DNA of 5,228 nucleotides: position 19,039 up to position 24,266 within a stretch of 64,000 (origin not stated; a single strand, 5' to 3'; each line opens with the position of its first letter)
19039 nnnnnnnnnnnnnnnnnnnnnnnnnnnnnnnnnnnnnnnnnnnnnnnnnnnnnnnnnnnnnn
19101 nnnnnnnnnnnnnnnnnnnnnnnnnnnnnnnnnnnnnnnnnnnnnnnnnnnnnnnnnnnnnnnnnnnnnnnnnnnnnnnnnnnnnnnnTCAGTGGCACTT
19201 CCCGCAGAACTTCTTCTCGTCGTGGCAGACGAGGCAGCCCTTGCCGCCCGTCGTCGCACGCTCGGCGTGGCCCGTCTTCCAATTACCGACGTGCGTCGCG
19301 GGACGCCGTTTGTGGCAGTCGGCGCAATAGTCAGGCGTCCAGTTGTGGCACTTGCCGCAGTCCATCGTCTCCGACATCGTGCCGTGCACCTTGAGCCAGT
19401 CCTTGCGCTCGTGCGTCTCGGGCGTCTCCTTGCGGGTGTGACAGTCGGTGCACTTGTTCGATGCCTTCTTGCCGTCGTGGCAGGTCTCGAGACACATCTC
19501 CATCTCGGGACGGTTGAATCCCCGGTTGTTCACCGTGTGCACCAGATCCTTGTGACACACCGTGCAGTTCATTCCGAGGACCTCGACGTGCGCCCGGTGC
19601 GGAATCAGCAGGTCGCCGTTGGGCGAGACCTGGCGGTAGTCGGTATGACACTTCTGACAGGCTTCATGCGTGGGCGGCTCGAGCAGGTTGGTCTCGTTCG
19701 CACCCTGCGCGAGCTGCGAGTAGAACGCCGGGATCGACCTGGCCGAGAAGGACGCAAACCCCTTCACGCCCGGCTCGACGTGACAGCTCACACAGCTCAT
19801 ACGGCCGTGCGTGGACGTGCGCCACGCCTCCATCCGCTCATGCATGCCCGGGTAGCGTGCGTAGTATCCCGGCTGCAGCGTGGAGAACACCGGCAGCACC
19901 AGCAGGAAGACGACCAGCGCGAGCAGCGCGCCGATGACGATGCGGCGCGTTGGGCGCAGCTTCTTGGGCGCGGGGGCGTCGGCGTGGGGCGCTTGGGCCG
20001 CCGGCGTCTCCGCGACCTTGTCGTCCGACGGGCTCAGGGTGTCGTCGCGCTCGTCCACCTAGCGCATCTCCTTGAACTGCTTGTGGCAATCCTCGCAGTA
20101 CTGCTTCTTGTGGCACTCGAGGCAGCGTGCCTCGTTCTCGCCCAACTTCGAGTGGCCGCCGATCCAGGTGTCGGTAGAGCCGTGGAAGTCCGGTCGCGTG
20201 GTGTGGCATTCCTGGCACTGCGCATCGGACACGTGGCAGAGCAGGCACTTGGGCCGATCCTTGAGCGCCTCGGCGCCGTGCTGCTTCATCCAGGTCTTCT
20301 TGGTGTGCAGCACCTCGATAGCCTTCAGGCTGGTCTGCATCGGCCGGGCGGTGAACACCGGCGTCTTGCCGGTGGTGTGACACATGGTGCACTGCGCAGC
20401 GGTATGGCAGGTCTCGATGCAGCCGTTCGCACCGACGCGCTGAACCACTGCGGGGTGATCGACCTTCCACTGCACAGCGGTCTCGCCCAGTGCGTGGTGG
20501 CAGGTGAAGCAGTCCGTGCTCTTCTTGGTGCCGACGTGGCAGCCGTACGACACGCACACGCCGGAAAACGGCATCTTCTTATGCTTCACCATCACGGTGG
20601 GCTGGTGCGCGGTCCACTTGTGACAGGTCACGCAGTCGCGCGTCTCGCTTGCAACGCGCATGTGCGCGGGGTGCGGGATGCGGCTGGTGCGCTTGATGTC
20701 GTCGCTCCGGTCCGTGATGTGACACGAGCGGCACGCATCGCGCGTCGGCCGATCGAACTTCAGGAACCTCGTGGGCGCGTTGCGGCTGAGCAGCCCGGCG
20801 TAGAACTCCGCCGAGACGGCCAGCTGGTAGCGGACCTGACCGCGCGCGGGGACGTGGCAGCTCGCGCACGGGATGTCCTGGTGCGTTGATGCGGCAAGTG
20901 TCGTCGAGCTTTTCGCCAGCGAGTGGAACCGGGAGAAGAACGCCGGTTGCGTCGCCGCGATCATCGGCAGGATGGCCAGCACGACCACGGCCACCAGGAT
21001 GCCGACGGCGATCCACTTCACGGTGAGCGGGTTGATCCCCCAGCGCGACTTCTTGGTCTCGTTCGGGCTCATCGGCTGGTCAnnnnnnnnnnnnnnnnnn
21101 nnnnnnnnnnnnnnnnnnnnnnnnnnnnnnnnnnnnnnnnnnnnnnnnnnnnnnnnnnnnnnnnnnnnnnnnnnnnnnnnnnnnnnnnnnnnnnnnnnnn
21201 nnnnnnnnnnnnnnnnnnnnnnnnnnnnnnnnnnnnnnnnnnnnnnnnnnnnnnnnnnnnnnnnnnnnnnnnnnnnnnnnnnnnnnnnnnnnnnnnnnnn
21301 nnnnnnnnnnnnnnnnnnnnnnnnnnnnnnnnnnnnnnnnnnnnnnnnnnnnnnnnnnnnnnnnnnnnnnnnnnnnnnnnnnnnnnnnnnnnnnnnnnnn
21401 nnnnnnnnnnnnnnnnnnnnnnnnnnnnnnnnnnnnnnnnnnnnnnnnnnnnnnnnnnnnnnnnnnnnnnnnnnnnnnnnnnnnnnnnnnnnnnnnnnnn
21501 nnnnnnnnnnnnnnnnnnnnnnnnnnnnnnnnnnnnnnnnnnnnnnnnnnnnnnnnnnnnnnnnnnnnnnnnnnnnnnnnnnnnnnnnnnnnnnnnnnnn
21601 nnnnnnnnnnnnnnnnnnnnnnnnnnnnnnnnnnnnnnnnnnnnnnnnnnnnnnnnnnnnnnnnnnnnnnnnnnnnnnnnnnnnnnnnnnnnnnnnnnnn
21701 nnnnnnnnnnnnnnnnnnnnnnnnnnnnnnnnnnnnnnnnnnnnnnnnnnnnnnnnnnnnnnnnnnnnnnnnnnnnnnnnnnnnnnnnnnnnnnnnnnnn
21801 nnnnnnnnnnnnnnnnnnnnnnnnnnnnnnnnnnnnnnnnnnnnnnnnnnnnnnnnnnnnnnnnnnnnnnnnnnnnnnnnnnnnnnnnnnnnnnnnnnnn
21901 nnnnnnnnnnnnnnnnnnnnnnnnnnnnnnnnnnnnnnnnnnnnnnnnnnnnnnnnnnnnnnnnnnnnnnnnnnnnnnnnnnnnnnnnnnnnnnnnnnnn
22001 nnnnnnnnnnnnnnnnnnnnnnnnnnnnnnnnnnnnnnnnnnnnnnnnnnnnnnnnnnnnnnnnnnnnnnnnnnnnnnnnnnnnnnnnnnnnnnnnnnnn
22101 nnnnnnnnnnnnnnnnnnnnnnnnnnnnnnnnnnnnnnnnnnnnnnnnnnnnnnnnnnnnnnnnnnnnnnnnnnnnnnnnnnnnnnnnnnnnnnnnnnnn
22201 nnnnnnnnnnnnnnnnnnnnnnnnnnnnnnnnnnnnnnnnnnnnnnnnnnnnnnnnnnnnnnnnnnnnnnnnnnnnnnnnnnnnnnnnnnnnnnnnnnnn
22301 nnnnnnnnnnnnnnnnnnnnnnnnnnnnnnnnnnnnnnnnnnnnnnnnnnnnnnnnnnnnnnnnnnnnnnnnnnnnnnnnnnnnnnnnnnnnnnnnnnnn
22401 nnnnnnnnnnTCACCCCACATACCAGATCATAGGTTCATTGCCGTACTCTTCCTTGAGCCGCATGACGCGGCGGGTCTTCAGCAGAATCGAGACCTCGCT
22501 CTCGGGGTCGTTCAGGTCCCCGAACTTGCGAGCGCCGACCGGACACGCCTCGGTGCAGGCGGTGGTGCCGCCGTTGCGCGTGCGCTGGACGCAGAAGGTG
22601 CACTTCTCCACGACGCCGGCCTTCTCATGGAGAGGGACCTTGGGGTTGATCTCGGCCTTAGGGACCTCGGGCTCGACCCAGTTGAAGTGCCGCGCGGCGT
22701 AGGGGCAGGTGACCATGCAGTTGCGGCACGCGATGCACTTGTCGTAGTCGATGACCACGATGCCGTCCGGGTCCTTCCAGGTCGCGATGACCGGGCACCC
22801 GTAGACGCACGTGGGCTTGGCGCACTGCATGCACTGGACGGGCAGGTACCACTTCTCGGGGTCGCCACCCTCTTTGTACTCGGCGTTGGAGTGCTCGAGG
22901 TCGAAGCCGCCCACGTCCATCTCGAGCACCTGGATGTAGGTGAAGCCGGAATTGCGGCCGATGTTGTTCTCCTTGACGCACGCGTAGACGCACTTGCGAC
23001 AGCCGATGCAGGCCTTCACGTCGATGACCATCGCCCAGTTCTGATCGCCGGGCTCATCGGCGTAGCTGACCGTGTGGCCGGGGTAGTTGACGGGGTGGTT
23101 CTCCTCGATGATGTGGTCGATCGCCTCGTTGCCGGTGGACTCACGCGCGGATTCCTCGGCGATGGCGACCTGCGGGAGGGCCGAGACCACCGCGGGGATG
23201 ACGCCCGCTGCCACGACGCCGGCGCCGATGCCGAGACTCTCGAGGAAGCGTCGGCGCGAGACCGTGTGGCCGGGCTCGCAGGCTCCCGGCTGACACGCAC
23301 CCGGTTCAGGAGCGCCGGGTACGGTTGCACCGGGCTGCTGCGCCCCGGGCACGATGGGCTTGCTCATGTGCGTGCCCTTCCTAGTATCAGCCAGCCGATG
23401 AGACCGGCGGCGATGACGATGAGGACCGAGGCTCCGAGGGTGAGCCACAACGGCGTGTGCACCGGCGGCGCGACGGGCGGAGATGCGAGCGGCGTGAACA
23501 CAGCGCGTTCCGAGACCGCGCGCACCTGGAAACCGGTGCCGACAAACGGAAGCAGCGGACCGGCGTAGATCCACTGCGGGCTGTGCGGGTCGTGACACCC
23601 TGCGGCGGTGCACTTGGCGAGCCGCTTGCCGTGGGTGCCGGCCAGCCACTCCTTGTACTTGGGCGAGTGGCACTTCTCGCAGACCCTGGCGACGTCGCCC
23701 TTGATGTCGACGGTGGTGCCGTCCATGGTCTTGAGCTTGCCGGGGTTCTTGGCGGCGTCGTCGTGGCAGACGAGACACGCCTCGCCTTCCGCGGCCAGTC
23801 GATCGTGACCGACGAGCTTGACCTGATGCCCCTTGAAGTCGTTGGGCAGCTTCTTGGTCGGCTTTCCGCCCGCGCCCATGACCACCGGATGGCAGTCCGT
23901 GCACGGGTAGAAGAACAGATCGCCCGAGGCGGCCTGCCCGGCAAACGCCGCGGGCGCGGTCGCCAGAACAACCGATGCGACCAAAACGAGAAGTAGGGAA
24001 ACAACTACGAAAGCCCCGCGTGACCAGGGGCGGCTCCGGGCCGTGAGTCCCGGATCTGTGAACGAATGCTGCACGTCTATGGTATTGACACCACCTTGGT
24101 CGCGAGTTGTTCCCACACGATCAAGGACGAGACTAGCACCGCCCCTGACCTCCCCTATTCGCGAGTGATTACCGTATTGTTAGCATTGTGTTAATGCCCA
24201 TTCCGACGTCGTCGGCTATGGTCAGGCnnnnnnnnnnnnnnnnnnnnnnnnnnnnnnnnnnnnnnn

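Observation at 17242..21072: Tandem array of four paralogous anchored cytochromes: NapC/NirT-like head plus repeated di-haem cassettes, one with a complete NapC domain fused to eight extra haems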

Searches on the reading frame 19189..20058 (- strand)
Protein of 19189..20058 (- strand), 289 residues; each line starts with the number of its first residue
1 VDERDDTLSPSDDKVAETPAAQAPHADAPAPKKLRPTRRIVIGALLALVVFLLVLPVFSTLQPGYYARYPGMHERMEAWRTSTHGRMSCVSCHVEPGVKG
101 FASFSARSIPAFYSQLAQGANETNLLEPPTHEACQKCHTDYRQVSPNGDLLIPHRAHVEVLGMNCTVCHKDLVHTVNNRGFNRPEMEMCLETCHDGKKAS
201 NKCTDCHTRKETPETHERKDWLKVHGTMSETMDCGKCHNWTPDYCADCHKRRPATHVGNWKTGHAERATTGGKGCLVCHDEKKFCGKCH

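Call 3: search_protein_families(library=pfam, proteins=[window:19189-20058:-], max_evalue=1)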
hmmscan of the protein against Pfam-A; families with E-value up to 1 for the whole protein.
window:19189-20058:- (289 aa): 3 families
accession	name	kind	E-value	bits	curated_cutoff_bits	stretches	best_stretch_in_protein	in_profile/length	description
PF14522.11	Cytochrome_C7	-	6.9e-11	42.3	24.8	3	153-208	4-67/67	Cytochrome c7 and related cytochrome c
PF14537.11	Cytochrom_c3_2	-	8.5e-08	33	25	2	128-195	23-79/79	Cytochrome c3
PF09699.15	Paired_CXXCH_1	-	2.9e-05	24.1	20.6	3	244-283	8-40/41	Doubled CXXCH motif (Paired_CXXCH_1)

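Call 4: search_protein_families(library=ncbifam, proteins=[window:19189-20058:-], max_evalue=1)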
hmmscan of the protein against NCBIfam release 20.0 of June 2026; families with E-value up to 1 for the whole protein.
window:19189-20058:- (289 aa): 3 families
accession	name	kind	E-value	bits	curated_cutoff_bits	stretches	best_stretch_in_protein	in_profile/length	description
TIGR04257.1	nanowire_3heme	domain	2.8e-05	24.2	40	2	146-208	9-75/75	c(7)-type cytochrome triheme domain-containing protein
TIGR03153.1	cytochr_NrfH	equivalog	0.035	14.2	134.2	2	72-142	37-113/138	cytochrome c nitrite reductase small subunit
NF038038.1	cytoc_DsrJ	equivalog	0.071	13.4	100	1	228-251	87-110/121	sulfate reduction electron transfer complex DsrMKJOP subunit DsrJ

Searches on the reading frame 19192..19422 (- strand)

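Call 49: search_protein_families(library=pfam, proteins=[window:19192-19422:-], max_evalue=10)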
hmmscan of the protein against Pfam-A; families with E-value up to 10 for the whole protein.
seq(77 aa): 4 families
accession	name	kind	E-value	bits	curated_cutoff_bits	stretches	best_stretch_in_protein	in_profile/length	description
PF14522.11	Cytochrome_C7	-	0.0018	18.5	24.8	2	33-77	16-66/67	Cytochrome c7 and related cytochrome c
PF09699.15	Paired_CXXCH_1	-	0.011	15.8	20.6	2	32-71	8-40/41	Doubled CXXCH motif (Paired_CXXCH_1)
PF14537.11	Cytochrom_c3_2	-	0.1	13.5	25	2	7-38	45-79/79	Cytochrome c3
PF01599.25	Ribosomal_S27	-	4.2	7.8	22.3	2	60-77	24-42/44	Ribosomal protein S27a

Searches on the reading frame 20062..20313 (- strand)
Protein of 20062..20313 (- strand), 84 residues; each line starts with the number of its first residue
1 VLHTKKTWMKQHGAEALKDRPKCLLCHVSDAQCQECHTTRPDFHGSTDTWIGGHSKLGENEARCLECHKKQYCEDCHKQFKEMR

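Call 49: search_protein_families(library=pfam, proteins=[window:20062-20313:-], max_evalue=10)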
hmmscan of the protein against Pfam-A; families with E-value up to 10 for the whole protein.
seq(84 aa): 4 families
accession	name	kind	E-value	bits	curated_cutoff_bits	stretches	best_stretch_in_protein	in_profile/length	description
PF14537.11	Cytochrom_c3_2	-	0.00093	20.1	25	1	27-78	23-79/79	Cytochrome c3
PF14522.11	Cytochrome_C7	-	0.02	15.1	24.8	2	27-69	43-67/67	Cytochrome c7 and related cytochrome c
PF19561.4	DUF6083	-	2.1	8.6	27.1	2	17-51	6-40/112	Family of unknown function (DUF6083)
PF09699.15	Paired_CXXCH_1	-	6.1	7.1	20.6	0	29-70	5-38/41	Doubled CXXCH motif (Paired_CXXCH_1)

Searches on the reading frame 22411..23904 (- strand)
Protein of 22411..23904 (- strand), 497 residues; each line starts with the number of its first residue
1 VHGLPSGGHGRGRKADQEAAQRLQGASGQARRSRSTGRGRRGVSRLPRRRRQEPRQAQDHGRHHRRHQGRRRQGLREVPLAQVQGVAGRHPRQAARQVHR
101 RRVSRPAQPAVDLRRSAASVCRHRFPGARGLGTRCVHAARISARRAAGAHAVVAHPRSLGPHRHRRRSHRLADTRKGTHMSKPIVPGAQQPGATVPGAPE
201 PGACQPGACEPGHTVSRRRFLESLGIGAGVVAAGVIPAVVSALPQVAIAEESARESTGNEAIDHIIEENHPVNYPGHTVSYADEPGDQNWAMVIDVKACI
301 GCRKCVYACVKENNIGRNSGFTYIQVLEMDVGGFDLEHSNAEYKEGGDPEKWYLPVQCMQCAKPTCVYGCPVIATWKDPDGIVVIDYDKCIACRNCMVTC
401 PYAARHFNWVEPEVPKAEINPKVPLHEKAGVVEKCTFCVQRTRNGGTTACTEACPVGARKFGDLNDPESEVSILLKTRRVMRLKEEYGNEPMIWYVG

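Call 3: search_protein_families(library=pfam, proteins=[window:22411-23904:-], max_evalue=1)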
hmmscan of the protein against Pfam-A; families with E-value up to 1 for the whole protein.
window:22411-23904:- (497 aa): 14 families
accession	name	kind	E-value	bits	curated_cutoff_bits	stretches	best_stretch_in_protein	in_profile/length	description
PF13247.11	Fer4_11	-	1.4e-16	60.9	26.2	2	352-416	4-70/100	4Fe-4S dicluster domain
PF13237.11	Fer4_10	-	6.3e-13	48.9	25.5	2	383-455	2-53/53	4Fe-4S dicluster domain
PF13187.11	Fer4_9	-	2e-11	44.1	27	2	298-372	1-49/52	4Fe-4S dicluster domain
PF12838.12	Fer4_7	-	2.5e-11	44.3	27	3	299-372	2-50/52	4Fe-4S dicluster domain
PF12797.12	Fer4_2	-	2.6e-07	30.6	24.5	2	382-402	2-22/22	4Fe-4S binding domain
PF12837.12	Fer4_6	-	1.2e-06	28.6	25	2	382-404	1-23/24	4Fe-4S binding domain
PF00037.32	Fer4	-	5.7e-06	26.4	21.1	3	383-404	1-22/24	4Fe-4S binding domain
PF13183.11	Fer4_8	-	4.8e-05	24.2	27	1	388-457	3-67/68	4Fe-4S dicluster domain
PF14697.11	Fer4_21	-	0.00078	20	35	2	293-311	2-20/59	4Fe-4S dicluster domain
PF13534.11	Fer4_17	-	0.0085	17.1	22.2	1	389-455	1-57/61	4Fe-4S dicluster domain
PF13484.11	Fer4_16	-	0.01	17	30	1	389-456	1-65/66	4Fe-4S double cluster binding domain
PF12800.12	Fer4_4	-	0.035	14.9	24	1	388-402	2-16/17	4Fe-4S binding domain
PF13459.11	Fer4_15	-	0.62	11.3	22.4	0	293-312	2-19/66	4Fe-4S single cluster domain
PF12798.12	Fer4_3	-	0.78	11.2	27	0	435-458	1-15/15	4Fe-4S binding domain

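Call 4: search_protein_families(library=ncbifam, proteins=[window:22411-23904:-], max_evalue=1)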
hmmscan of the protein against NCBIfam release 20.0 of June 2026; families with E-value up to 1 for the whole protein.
window:22411-23904:- (497 aa): 74 families (the best 25 are shown)
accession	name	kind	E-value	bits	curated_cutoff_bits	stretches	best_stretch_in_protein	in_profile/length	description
NF045797.1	DsrO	equivalog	5.1e-52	176.6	200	1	284-496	38-234/235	sulfate reduction electron transfer complex DsrMKJOP subunit DsrO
NF041782.1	mnquin_red_QrcC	equivalog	3.4e-44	151.3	400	1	290-496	1-225/239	menaquinone reductase iron-sulfur cluster-binding subunit QrcC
NF041715.1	arsenate_red_ArrB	equivalog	2.1e-34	119.1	450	2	428-496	157-225/233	arsenate respiratory reductase iron-sulfur subunit ArrB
NF011569.0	PRK14993.1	equivalog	1.4e-33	116.3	416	1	287-497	41-223/244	tetrathionate reductase subunit TtrB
TIGR03149.1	cyt_nit_nrfC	equivalog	3.3e-31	108.4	377.6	1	281-496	30-216/225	cytochrome c nitrite reductase Fe-S protein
TIGR02951.1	DMSO_dmsB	equivalog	2.3e-28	99.3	214.1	1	292-466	4-155/161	DMSO/selenate family reductase complex B subunit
NF008134.0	PRK10882.1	equivalog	1.3e-27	96.8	263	1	282-472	31-216/329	hydrogenase 2 operon protein HybA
NF045715.1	sulf_resp_HmcB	equivalog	2.7e-26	92.4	420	1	289-466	36-200/307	sulfate respiration complex iron-sulfur protein HmcB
TIGR03478.1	DMSO_red_II_bet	subfamily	5.9e-25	87.9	480.7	2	350-496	123-253/321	DMSO reductase family type II enzyme, iron-sulfur subunit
NF042979.1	EthbenzDh_ebdB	equivalog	8.3e-22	77.5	740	2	348-496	143-275/354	ethylbenzene dehydrogenase subunit beta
TIGR01582.1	FDH-beta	equivalog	4.1e-19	68.8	334.7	1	289-485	21-198/283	formate dehydrogenase subunit beta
NF038355.1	FDH3_beta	equivalog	9.4e-14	51.8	240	1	292-440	5-123/180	formate dehydrogenase FDH3 subunit beta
TIGR01660.1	narH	equivalog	2.6e-13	49.2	524.05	1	352-461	177-269/492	nitrate reductase subunit beta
NF007658.0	PRK10330.1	equivalog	2.5e-12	46.7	260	2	357-465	57-158/181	electron transport protein HydN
NF007382.0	PRK09898.1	equivalog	1.9e-11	43.9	213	1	293-405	62-171/208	ferredoxin-like protein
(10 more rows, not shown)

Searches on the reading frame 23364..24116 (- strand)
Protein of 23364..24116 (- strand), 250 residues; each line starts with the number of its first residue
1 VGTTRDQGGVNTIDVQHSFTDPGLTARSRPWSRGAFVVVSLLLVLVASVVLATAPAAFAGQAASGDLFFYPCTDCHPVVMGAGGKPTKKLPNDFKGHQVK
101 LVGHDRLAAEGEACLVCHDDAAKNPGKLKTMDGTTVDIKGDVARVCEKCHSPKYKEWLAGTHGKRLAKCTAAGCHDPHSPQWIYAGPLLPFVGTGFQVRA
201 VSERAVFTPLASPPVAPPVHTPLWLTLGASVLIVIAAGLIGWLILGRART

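Call 3: search_protein_families(library=pfam, proteins=[window:23364-24116:-], max_evalue=1)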
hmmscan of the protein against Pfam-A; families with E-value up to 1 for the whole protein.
window:23364-24116:- (250 aa): 12 families
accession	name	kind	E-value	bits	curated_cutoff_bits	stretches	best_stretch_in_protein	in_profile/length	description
PF14522.11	Cytochrome_C7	-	1.3e-05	25.4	24.8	2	69-151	13-67/67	Cytochrome c7 and related cytochrome c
PF22113.1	Mtrc-MtrF_II-IV_dom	-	4.4e-05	23.5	30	1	72-162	84-175/176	Outer membrane cytochrome MtrC/MtrF-like, domains II/IV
PF09699.15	Paired_CXXCH_1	-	8.2e-05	22.7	20.6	1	109-153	5-39/41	Doubled CXXCH motif (Paired_CXXCH_1)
PF22678.1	Cytochrom_c_NrfB-like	-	0.012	16.5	27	1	114-179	1-69/89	Cytochrome c-type protein NrfB-like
PF09600.15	Cyd_oper_YbgE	-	0.017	15.9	25.2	0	182-212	38-68/79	Cyd operon protein YbgE (Cyd_oper_YbgE)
PF03264.19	Cytochrom_NNT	-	0.053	13.7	24.1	1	144-181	37-75/174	NapC/NirT cytochrome c family, N-terminal region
PF14432.12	DYW_deaminase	-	0.092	13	24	1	102-151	9-58/93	DYW family of nucleic acid deaminases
PF05495.17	zf-CHY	-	0.12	13.3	31.3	0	113-151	20-63/68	CHY zinc finger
PF14537.11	Cytochrom_c3_2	-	0.21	12.5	25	0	97-154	13-68/79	Cytochrome c3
PF13435.11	Cytochrome_C554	-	0.28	12.6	20.8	0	145-169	1-25/84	Cytochrome c554 and c-prime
PF06847.16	Arc_PepC_II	-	0.48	11.5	29.9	0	222-246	67-91/93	Archaeal Peptidase A24 C-terminus Type II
PF11845.13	Tll0287-like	-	0.79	10.6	24.1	1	107-134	97-124/144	Tll0287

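Call 4: search_protein_families(library=ncbifam, proteins=[window:23364-24116:-], max_evalue=1)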
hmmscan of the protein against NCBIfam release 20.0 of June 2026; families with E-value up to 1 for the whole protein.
window:23364-24116:- (250 aa): 10 families
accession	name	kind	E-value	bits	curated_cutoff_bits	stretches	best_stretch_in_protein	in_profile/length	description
TIGR01905.1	paired_CXXCH_1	subfamily_domain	0.0064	16.4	25.2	1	111-134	6-29/41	doubled CXXCH domain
NF043008.1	Cyt550_Brdyrhiz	equivalog_domain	0.02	15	240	1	41-89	8-54/131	cytochrome c-550 CycA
NF041198.1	UshA_like_PCGU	equivalog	0.031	12.8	275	1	112-181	443-511/519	UshA-like (seleno)protein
NF045930.1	Cytc6PetJCyano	equivalog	0.053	13.5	135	1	38-76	4-43/110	cytochrome c6 PetJ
NF041028.1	decahem_GSU2203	exception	0.089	12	325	1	112-179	68-136/317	GSU2203 family decaheme c-type cytochrome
NF041921.1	HVO_A0556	equivalog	0.12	12.3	65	1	138-157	36-55/55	HVO_A0556 family zinc finger protein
TIGR03508.1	decahem_SO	subfamily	0.14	11.6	192.2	0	108-179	31-105/258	DmsE family decaheme c-type cytochrome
NF045713.1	CxxCH_16_HmcA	equivalog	0.44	9.1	400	1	104-176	300-369/541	sulfate respiration complex hexadecaheme cytochrome HmcA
TIGR03153.1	cytochr_NrfH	equivalog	0.47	10.5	134.2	1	139-179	24-63/138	cytochrome c nitrite reductase small subunit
NF040886.1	cyt_C_like_Sec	equivalog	0.86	8.1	250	1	145-168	47-70/423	multiheme c-type cytochrome (seleno)protein ExtKL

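Call 56: search_solved_structures(query=window:23364-24116:-, max_evalue=1)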
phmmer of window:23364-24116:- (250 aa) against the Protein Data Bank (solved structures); distinct sequences matched with E-value up to 1: 7.
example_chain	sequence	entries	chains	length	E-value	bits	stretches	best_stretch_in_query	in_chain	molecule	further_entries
1oah_A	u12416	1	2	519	0.0011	21.7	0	108-158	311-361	CYTOCHROME C NITRITE REDUCTASE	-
1c2n_A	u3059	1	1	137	0.0015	21.2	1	39-85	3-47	CYTOCHROME C2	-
28pb_A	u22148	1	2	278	0.1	15.2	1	144-179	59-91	Cytochrome c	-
4wjy_A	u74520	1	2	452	0.14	14.8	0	148-178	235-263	Cytochrome c-552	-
1gu6_A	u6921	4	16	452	0.3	13.7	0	148-178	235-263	CYTOCHROME C552 | Cytochrome c-552 | Cytochrome c nitrite reductase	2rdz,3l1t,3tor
5ze8_A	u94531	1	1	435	0.37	13.4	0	104-153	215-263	cytochrome c552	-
2rf7_A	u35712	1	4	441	0.66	12.6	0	148-178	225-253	Cytochrome c-552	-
